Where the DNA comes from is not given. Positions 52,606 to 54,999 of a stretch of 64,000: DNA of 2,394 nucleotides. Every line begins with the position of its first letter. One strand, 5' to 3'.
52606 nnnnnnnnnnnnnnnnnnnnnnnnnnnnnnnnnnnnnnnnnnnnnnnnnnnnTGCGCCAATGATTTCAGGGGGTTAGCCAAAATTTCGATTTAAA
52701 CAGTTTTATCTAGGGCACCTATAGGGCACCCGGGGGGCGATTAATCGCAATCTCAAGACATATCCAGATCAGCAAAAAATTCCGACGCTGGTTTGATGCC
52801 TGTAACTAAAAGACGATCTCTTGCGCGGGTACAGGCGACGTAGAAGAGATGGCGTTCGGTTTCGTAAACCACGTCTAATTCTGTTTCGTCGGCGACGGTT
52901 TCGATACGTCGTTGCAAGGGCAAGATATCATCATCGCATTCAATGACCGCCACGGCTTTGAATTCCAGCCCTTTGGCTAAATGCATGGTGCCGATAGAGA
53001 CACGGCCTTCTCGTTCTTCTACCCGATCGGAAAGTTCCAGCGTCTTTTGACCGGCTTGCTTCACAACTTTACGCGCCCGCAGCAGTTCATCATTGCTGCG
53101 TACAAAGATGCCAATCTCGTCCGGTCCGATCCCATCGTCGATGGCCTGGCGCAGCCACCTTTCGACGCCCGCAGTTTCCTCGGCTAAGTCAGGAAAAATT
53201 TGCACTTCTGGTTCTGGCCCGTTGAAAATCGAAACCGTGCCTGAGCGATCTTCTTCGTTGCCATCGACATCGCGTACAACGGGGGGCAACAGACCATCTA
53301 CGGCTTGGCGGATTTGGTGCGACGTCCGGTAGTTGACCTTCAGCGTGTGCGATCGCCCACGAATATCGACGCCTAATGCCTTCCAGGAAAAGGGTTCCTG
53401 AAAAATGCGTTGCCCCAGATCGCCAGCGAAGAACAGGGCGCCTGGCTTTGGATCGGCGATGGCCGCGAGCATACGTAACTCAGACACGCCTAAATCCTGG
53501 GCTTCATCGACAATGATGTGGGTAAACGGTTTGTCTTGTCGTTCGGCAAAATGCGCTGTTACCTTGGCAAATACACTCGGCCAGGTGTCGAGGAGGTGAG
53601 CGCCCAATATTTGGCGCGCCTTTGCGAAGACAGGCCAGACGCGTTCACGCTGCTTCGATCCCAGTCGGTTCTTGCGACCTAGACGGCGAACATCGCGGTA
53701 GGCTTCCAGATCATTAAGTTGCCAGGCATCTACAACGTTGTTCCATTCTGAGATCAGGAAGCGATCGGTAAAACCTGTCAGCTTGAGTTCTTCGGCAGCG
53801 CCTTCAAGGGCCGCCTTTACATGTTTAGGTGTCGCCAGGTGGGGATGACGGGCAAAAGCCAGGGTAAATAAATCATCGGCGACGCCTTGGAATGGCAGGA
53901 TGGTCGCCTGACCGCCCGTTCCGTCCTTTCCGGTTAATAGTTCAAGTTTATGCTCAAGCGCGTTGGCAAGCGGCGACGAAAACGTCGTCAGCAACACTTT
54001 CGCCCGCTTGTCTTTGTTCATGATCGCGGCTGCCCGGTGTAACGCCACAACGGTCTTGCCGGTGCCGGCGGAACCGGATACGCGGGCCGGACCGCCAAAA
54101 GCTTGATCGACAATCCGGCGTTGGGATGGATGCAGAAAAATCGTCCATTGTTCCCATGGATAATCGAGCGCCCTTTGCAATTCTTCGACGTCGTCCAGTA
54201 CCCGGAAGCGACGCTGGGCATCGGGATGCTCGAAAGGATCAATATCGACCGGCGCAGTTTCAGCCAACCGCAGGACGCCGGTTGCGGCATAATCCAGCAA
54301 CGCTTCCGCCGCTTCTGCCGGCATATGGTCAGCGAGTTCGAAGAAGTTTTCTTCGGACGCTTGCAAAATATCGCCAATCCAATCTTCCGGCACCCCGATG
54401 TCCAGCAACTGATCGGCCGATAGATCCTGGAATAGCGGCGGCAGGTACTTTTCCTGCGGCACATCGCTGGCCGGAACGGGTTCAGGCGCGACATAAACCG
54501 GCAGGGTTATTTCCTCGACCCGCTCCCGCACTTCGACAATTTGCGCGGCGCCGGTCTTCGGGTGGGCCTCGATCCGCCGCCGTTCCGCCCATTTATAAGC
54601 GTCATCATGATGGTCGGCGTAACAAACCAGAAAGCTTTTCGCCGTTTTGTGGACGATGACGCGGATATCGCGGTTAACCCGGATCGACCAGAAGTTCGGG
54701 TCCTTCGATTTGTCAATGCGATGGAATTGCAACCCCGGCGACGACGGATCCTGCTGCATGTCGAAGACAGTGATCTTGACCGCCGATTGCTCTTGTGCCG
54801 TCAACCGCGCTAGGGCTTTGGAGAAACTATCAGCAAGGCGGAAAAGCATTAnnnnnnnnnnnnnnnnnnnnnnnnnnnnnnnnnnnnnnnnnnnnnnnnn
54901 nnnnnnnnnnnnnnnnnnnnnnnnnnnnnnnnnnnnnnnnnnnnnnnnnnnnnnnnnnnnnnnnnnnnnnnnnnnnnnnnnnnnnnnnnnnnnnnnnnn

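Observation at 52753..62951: Five-gene translationally coupled operon: Type III-like R-M plus three extra genes, in a tRNA-Arg-flanked island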

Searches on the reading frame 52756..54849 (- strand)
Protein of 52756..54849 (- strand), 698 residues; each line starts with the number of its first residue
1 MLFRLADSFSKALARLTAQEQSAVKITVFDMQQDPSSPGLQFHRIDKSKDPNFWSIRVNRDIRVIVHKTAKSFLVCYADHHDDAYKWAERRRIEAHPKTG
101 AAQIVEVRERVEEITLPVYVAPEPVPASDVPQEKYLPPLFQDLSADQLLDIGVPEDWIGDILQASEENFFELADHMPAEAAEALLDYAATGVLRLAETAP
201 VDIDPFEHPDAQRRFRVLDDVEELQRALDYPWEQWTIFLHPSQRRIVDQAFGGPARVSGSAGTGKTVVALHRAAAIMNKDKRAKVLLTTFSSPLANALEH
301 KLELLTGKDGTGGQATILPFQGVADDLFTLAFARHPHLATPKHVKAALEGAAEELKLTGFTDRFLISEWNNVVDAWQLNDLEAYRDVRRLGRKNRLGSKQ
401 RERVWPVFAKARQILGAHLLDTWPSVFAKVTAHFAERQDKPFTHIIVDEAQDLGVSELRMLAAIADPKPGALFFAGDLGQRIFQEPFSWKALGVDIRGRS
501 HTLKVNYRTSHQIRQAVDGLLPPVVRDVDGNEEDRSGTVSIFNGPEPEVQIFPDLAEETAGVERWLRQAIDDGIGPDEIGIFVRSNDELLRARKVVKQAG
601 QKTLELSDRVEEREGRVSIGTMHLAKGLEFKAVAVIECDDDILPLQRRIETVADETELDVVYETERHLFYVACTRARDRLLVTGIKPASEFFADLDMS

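Call 4: search_protein_families(library=pfam, proteins=[window:52756-54849:-], max_evalue=0.01)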
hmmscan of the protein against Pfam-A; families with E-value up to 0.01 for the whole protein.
window:52756-54849:- (698 aa): 11 families
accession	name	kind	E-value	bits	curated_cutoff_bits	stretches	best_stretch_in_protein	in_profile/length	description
PF13361.12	UvrD_C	-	1.9e-17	64.1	25.6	1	607-683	276-346/350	UvrD-like helicase C-terminal domain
PF00580.27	UvrD-helicase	-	1.4e-14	54.9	23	1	240-483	2-253/271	UvrD/REP helicase N-terminal domain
PF13245.12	AAA_19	-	6.4e-09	36.5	25.1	1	244-482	2-130/134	AAA domain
PF13604.12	AAA_30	-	8.2e-07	29.4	27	0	239-303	2-67/191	AAA domain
PF09848.15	SLFN-g3_helicase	-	1.2e-06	28.5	24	1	257-303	6-52/354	Schlafen group 3, DNA/RNA helicase domain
PF13538.12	UvrD_C_2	-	1.3e-06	28.6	27.4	0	663-682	32-51/52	UvrD-like helicase C-terminal domain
PF02562.22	PhoH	-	0.00051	20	27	0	258-288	25-55/205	PhoH-like protein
PF01443.25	Viral_helicase1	-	0.00057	20.2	21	0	652-682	207-226/228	Viral superfamily 1 RNA helicase core domain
PF13401.12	AAA_22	-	0.0038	18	27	0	425-476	70-122/130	AAA domain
PF00270.35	DEAD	-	0.0078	16.4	26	0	241-307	2-70/167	DEAD/DEAH box helicase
PF05015.19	HigB-like_toxin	-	0.0089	16.9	27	0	32-81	42-91/91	RelE-like toxin of type II toxin-antitoxin system HigB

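Call 5: search_protein_families(library=padloc, proteins=[window:52756-54849:-], max_evalue=0.01)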
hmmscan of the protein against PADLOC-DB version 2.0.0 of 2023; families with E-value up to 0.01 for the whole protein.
window:52756-54849:- (698 aa): 45 families (the best 25 are shown)
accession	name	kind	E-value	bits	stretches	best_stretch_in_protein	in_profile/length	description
PDLC00132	GajB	-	3e-23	80.3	3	239-305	4-69/625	UrvD helicase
PDLC00117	GajB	-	2.7e-22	77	2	610-682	508-572/604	UrvD helicase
PDLC01087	C3a187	-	5.5e-21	73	2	440-695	318-553/559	NERD+UvrD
PDLC03802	RTasHel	-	1e-19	68.8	2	241-523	8-275/675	DRT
PDLC00114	GajB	-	6.5e-14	49.4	2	611-683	542-610/635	UrvD helicase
PDLC00129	GajB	-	1.9e-13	47.9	2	432-540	217-326/594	UrvD helicase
PDLC00104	GajB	-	2.7e-13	47.5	1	590-682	479-561/574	UrvD helicase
PDLC00123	GajB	-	2.2e-11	41.1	1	609-680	434-503/540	UrvD helicase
PDLC00103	GajB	-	2.8e-11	41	2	441-589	211-359/612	UrvD helicase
PDLC00106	GajB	-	3.2e-11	40.4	2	241-296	6-62/577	UrvD helicase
PDLC00107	GajB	-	5.5e-11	39.8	2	606-683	469-555/587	UrvD helicase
PDLC00127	GajB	-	7.2e-11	39.3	2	594-681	483-563/594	UrvD helicase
PDLC00130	GajB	-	7.8e-11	38.9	1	617-683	509-567/589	UrvD helicase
PDLC00136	GajB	-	1.6e-09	35.2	1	419-532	184-300/570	UrvD helicase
PDLC00109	GajB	-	2.9e-09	33.9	1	436-514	170-248/647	UrvD helicase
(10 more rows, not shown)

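Call 6: search_protein_families(library=ncbifam, proteins=[window:52756-54849:-], max_evalue=0.01)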
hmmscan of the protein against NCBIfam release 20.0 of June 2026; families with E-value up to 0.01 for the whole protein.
window:52756-54849:- (698 aa): 16 families
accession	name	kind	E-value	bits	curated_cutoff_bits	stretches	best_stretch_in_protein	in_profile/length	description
TIGR01073.1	pcrA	equivalog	1e-17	63.8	911.2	1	607-684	538-609/725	DNA helicase PcrA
NF041254.1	motor_HelR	exception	1.4e-15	56.6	750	2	435-548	512-626/706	RNA polymerase recycling motor ATPase HelR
NF008743.0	PRK11773.1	equivalog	6.3e-14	51.3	965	1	609-683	546-613/720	DNA helicase II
TIGR01074.1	rep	equivalog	1.1e-13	50.4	951.45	1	594-686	529-613/668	DNA helicase Rep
TIGR01075.1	uvrD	equivalog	1.4e-12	46.8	1144.45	1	608-683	540-608/715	DNA helicase II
NF041464.1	HelD_BACSU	equivalog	3.5e-11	41.8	419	1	437-695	542-774/779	RNA polymerase recycling motor HelD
NF008276.0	PRK11054.1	equivalog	7.5e-11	41.2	543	2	619-695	591-673/684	DNA helicase IV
NF041258.1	motor_HelR_2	exception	2e-10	39.5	1100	2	437-540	509-614/713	RNA polymerase recycling motor ATPase HelR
NF041465.1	HelD_MYCSM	equivalog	2.8e-10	38.9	1051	2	435-541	512-620/719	RNA polymerase recycling motor HelD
NF010485.0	PRK13909.1-2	equivalog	6.6e-09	34.5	650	1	437-599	327-494/909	RecB-like helicase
NF053713.1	helicas_STM2767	equivalog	1.1e-08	33.9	550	1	254-302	191-239/665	STM2767 family DEAD/DEAH box helicase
NF008172.0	PRK10919.1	equivalog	1.5e-08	33.3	1168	1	594-686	529-613/673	DNA helicase Rep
TIGR02785.1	addA_Gpos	equivalog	2.7e-07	28.8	707.65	0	440-484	387-433/1234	helicase-exonuclease AddAB subunit AddA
TIGR00609.1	recB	equivalog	3.3e-06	25.5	696.05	0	594-682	706-810/1175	exodeoxyribonuclease V subunit beta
NF040671.1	PLuB_AAA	exception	0.00091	16.7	999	1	233-294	810-871/1256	PLuB system helicase-like protein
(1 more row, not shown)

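Call 33: search_solved_structures(query=window:52756-54849:-, max_evalue=0.001)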
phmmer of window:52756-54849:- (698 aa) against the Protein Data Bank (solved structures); distinct sequences matched with E-value up to 0.001: 9.
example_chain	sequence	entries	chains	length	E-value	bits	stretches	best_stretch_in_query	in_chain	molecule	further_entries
1uaa_A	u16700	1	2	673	4.4e-09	38.3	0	605-687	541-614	PROTEIN (ATP-DEPENDENT DNA HELICASE REP.)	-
4c2u_A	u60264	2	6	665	4.5e-09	38.3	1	614-690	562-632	DNA HELICASE II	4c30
4c2t_A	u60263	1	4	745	6.6e-09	37.8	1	614-690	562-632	DNA HELICASE II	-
1pjr_A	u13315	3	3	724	6.6e-09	37.8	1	612-688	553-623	PCRA | ATP-DEPENDENT HELICASE PCRA | HELICASE PCRA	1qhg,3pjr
9dci_A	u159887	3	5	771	1.1e-08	37.1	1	611-683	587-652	ATP-dependent DNA helicase UvrD1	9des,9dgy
3lfu_A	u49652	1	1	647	3.2e-08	35.5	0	256-490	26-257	DNA helicase II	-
2is1_A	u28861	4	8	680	3.7e-08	35.3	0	256-490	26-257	DNA helicase II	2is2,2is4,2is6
2pjr_B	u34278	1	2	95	6.1e-06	28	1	617-688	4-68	PROTEIN (HELICASE PCRA)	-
1qhh_D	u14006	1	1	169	2.5e-05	25.9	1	617-688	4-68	PROTEIN (PCRA (SUBUNIT))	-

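Call 36: search_dna_similar(query=window:52756-54849:-, collection=plasmids, mode=protein, max_evalue=1e-20, max_rows=15)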
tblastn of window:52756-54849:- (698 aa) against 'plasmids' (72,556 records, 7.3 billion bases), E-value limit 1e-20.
Records with a match: 47; places in all: 48; records where one place covers at least 80% of the query: 42.
Best place of each record, by identity: <60% 47.
By first word of the organism name: Escherichia 15; Pseudomonas 4; Thermus 3; Gemmobacter 2; Klebsiella 2; Pseudanabaena 2; Haematobacter 2; Deinococcus 2; Phenylobacterium 1; Shinella 1; and 13 more.
By predicted mobility (MOB-suite, as given by PLSDB): non-mobilizable 22; conjugative 14; mobilizable 11.
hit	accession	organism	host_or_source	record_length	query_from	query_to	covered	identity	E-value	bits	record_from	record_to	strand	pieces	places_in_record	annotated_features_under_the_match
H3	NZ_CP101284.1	Phenylobacterium sp. LH3H17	-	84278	1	695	100%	59.9%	0e+0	748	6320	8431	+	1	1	3'-5' exonuclease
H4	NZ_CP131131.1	Shinella zoogloeoides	isolate,Activated charcoal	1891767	5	695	99%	57.2%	0e+0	725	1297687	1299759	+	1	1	none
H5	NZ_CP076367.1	Gemmobacter fulvus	cell culture,Anabaena culture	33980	3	696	99%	53.9%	0e+0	694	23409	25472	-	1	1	3'-5' exonuclease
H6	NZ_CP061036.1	Sphingomonas aliaeris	whole organism,Pork steak,pork steak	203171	3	695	99%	53.2%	0e+0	664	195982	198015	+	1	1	UvrD-helicase domain-containing protein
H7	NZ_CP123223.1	Pseudomonas amygdali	Aesculus hippocastanum,cell culture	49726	1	695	100%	52.6%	0e+0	679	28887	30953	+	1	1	UvrD-helicase domain-containing protein | site-specific DNA-methyltransferase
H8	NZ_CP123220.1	Pseudomonas amygdali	Aesculus hippocastanum,cell culture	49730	1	695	100%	52.6%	0e+0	679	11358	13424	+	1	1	UvrD-helicase domain-containing protein | site-specific DNA-methyltransferase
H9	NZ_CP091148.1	Pseudomonas avellanae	hazelnut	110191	1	695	100%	51.9%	0e+0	663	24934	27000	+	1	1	3'-5' exonuclease | site-specific DNA-methyltransferase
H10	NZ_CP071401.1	Rhizobium leguminosarum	lentil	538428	3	695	99%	51.5%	0e+0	644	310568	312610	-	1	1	3'-5' exonuclease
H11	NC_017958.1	Tistrella mobilis KA081020-065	-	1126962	1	696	100%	48.9%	0e+0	607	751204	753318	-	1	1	record has no annotation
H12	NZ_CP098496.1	Qipengyuania citrea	whole organism,South China Sea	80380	1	698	100%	47.6%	0e+0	583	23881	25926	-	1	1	3'-5' exonuclease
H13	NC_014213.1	Allomeiothermus silvanus DSM 9946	hot spring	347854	5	696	99%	36.0%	4e-112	380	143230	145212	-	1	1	3'-5' exonuclease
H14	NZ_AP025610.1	Thermus thermophilus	-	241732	5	696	99%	35.0%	5e-102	350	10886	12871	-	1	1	3'-5' exonuclease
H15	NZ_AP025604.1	Thermus thermophilus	-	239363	5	689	98%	35.3%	2e-102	352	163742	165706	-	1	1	3'-5' exonuclease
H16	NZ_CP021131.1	Meiothermus taiwanensis WR-220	-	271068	5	682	97%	34.7%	1e-97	338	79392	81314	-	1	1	3'-5' exonuclease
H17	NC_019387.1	Thermus oshimai JL-2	-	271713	5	682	97%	34.7%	9e-102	349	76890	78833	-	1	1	3'-5' exonuclease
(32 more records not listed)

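Call 37: get_annotated_region(hit=H7, flank=9000)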
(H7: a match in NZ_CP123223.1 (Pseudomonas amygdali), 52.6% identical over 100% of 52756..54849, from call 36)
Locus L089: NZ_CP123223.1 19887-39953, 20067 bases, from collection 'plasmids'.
description: Pseudomonas amygdali pv. aesculi strain 2250 plasmid pPae2250X, complete sequence
organism: Pseudomonas amygdali (NCBI taxid 251722)
taxonomy: Bacteria; Pseudomonadota; Gammaproteobacteria; Pseudomonadales; Pseudomonadaceae; Pseudomonas; Pseudomonas amygdali
host: -; source: Aesculus hippocastanum,cell culture; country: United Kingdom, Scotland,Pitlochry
typing (MOB-suite, as given by PLSDB): mobilizable; replicon rep_cluster_283; relaxase MOBP
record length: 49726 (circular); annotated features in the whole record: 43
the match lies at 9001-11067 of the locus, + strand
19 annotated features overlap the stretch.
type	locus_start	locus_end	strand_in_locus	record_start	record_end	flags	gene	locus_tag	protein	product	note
CDS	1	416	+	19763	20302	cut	-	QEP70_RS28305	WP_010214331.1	hypothetical protein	-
CDS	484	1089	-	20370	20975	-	-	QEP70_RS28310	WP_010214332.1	hypothetical protein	-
CDS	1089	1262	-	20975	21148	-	-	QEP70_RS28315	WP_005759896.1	hypothetical protein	-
CDS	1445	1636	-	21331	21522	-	-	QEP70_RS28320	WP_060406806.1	hypothetical protein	-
CDS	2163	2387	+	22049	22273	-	-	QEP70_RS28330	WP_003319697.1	antitoxin MazE family protein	-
CDS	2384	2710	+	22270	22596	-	-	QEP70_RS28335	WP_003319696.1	type II toxin-antitoxin system PemK/MazF family toxin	-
CDS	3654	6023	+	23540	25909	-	-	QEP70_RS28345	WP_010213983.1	BPTD_3080 family restriction endonuclease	-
CDS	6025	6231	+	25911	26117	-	-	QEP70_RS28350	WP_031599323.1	hypothetical protein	-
CDS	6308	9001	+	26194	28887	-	-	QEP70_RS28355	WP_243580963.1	site-specific DNA-methyltransferase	GO:0009307 - DNA restriction-modification system [Evidence IEA]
CDS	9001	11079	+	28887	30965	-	-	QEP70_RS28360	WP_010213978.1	UvrD-helicase domain-containing protein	-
CDS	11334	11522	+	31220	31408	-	-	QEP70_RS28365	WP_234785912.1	SEC-C metal-binding domain-containing protein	-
CDS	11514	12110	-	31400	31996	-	-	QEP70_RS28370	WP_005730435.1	hypothetical protein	-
CDS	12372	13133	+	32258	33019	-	-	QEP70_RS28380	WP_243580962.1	ATP-binding cassette domain-containing protein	-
CDS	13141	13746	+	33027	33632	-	-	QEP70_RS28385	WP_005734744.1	pentapeptide repeat-containing protein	-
CDS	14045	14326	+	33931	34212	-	-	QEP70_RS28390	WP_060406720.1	hypothetical protein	-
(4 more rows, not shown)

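Call 38: get_annotated_region(hit=H14, flank=9000)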
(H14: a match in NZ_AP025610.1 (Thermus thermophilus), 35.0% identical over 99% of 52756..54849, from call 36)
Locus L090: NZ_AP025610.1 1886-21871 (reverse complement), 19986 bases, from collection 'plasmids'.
description: Thermus thermophilus strain SNM3-3 plasmid pTthSNM3-3b, complete sequence
organism: Thermus thermophilus (NCBI taxid 274)
taxonomy: Bacteria; Deinococcota; Deinococci; Thermales; Thermaceae; Thermus; Thermus thermophilus
host: -; source: -; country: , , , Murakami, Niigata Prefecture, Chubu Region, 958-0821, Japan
typing (MOB-suite, as given by PLSDB): non-mobilizable; replicon rep_cluster_1121
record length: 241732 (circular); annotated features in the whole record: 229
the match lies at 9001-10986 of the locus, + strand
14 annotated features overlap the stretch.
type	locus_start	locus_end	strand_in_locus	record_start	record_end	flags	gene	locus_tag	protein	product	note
CDS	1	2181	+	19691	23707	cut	-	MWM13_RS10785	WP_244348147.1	N-6 DNA methylase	GO:0006306 - DNA methylation [Evidence IEA]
CDS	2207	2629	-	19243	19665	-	-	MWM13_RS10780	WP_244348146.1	hypothetical protein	-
CDS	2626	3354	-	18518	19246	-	-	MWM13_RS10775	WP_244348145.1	hypothetical protein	-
CDS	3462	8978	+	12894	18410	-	-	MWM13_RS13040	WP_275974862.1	DEAD/DEAH box helicase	-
CDS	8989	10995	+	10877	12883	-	-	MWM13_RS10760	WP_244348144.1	3'-5' exonuclease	-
CDS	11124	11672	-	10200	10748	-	-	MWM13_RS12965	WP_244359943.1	IS630 family transposase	-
CDS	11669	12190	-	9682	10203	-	-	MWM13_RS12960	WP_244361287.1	IS630 family transposase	-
CDS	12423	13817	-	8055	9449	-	csm6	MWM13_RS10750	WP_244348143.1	type III-A CRISPR-associated protein Csm6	-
CDS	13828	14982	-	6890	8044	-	csm5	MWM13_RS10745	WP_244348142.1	type III-A CRISPR-associated RAMP protein Csm5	GO:0043571 - maintenance of CRISPR repeat elements [Evidence IEA]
CDS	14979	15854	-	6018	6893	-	-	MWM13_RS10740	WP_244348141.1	RAMP superfamily CRISPR-associated protein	-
CDS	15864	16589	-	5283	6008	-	csm3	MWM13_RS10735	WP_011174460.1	type III-A CRISPR-associated RAMP protein Csm3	GO:0043571 - maintenance of CRISPR repeat elements [Evidence IEA]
CDS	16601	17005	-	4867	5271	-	csm2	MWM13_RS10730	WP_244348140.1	type III-A CRISPR-associated protein Csm2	GO:0043571 - maintenance of CRISPR repeat elements [Evidence IEA]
CDS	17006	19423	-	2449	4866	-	cas10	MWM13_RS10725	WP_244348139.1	type III-A CRISPR-associated protein Cas10/Csm1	GO:0043571 - maintenance of CRISPR repeat elements [Evidence IEA]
CDS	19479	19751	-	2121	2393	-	cas2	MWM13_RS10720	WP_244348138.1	CRISPR-associated endonuclease Cas2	GO:0043571 - maintenance of CRISPR repeat elements [Evidence IEA]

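Call 59: search_protein_families(library=phrogs, proteins=[window:52756-54849:-], max_evalue=0.001)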
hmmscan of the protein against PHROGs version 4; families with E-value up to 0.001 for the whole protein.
window:52756-54849:- (698 aa): 3 families
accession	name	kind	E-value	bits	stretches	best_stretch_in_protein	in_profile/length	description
phrog_1967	-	DNA, RNA and nucleotide metabolism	1.6e-76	259.5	2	37-591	5-494/776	DNA helicase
phrog_325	-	DNA, RNA and nucleotide metabolism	4e-05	23.1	0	663-690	847-874/986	Dda-like helicase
phrog_170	-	other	9e-05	23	0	257-291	95-129/323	PhoH-like phosphate starvation-inducible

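Call 94: find_homologous_proteins(query=window:52756-54849:-, max_evalue=1e-10)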
Query window:52756-54849:- (698 aa): 8000 proteins with E <= 1e-10 among 8000 candidates; the best 120 are listed.
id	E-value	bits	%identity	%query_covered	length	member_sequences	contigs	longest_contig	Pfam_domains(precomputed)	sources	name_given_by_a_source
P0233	0.0e+0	1579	100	100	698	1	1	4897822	PF13538.13,PF13604.13,PF13361.13,PF13245.13,PF09848.16,PF00580.28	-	-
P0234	0.0e+0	1227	76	100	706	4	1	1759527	PF13538.13,PF13604.13,PF13361.13,PF13245.13,PF09848.16,PF00580.28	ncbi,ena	-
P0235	0.0e+0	1225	77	100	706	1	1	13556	PF13538.13,PF13604.13,PF13361.13,PF13245.13,PF09848.16,PF00580.28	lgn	-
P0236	0.0e+0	1222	76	100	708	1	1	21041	PF13538.13,PF13604.13,PF13361.13,PF13245.13,PF09848.16,PF00580.28,PF02562.23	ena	-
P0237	0.0e+0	1222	76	100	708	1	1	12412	PF13538.13,PF13604.13,PF13361.13,PF13245.13,PF09848.16,PF00580.28,PF02562.23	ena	-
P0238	0.0e+0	1221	76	100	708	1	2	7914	PF13538.13,PF13604.13,PF13361.13,PF13245.13,PF09848.16,PF00580.28,PF02562.23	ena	-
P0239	0.0e+0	1221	77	100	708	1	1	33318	PF13538.13,PF13604.13,PF13361.13,PF13245.13,PF09848.16,PF00580.28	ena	-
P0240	0.0e+0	1220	76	100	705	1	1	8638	PF13538.13,PF13604.13,PF13361.13,PF13245.13,PF09848.16,PF00580.28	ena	-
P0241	0.0e+0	1219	76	100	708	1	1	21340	PF13538.13,PF13604.13,PF13361.13,PF13245.13,PF09848.16,PF00580.28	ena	-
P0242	0.0e+0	1219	76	100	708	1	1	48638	PF13538.13,PF13604.13,PF13361.13,PF13245.13,PF09848.16,PF00580.28,PF02562.23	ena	-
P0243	0.0e+0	1217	76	100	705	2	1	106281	PF13538.13,PF13604.13,PF13361.13,PF13245.13,PF00580.28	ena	-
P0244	0.0e+0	1217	76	100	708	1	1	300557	PF13538.13,PF13604.13,PF13361.13,PF13245.13,PF09848.16,PF00580.28,PF02562.23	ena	-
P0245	0.0e+0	1216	76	100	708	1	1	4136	PF13538.13,PF13604.13,PF13361.13,PF13245.13,PF09848.16,PF00580.28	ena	-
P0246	0.0e+0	1215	76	100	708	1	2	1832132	PF13538.13,PF13604.13,PF13361.13,PF13245.13,PF09848.16,PF00580.28,PF02562.23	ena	-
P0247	0.0e+0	1214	75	100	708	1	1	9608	PF13538.13,PF13604.13,PF13361.13,PF13245.13,PF09848.16,PF00580.28,PF02562.23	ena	-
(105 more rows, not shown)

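Call 95: find_encoding_contigs(protein=P0234, flank=10000, max_places=2)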
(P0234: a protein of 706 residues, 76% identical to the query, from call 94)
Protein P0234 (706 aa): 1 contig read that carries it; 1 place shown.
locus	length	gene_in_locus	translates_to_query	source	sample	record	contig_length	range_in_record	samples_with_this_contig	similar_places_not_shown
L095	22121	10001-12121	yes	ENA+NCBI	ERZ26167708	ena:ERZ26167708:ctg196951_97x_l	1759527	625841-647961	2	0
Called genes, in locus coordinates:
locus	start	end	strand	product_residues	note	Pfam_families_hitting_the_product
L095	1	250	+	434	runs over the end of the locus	-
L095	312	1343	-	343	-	PF13701:DDE_Tnp_1_4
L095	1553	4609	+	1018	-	PF04851:ResIII, PF19778:RE_endonuc (weak)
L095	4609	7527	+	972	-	PF01555:N6_N4_Mtase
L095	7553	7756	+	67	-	PF24718:HTH_73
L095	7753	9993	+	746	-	PF03235:GmrSD_N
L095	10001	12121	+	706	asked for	PF09848:SLFN-g3_helicase (faint), PF00580:UvrD-helicase, PF13604:AAA_30 (faint), PF13245:AAA_19, PF13361:UvrD_C, PF13538:UvrD_C_2 (faint)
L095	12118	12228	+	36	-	-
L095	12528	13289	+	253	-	-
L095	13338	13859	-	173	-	PF03050:DDE_Tnp_IS66, PF13817:DDE_Tnp_IS66_C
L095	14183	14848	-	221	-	PF13007:LZ_Tnp_IS66, PF13005:zf-IS66, PF03050:DDE_Tnp_IS66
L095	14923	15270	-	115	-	PF05717:TnpB_IS66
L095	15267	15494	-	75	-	-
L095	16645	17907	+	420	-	PF00817:IMS, PF11798:IMS_HHH (faint), PF11799:IMS_C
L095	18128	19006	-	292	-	PF05013:FGase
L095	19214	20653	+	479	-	PF21810:DUF6880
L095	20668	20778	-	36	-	-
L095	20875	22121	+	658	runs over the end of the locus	PF14520:HHH_5, PF14490:HHH_RecD2, PF03308:MeaB (weak), PF05970:PIF1 (faint), PF13245:AAA_19, PF13604:AAA_30, PF18335:SH3_13, PF13538:UvrD_C_2, +3 more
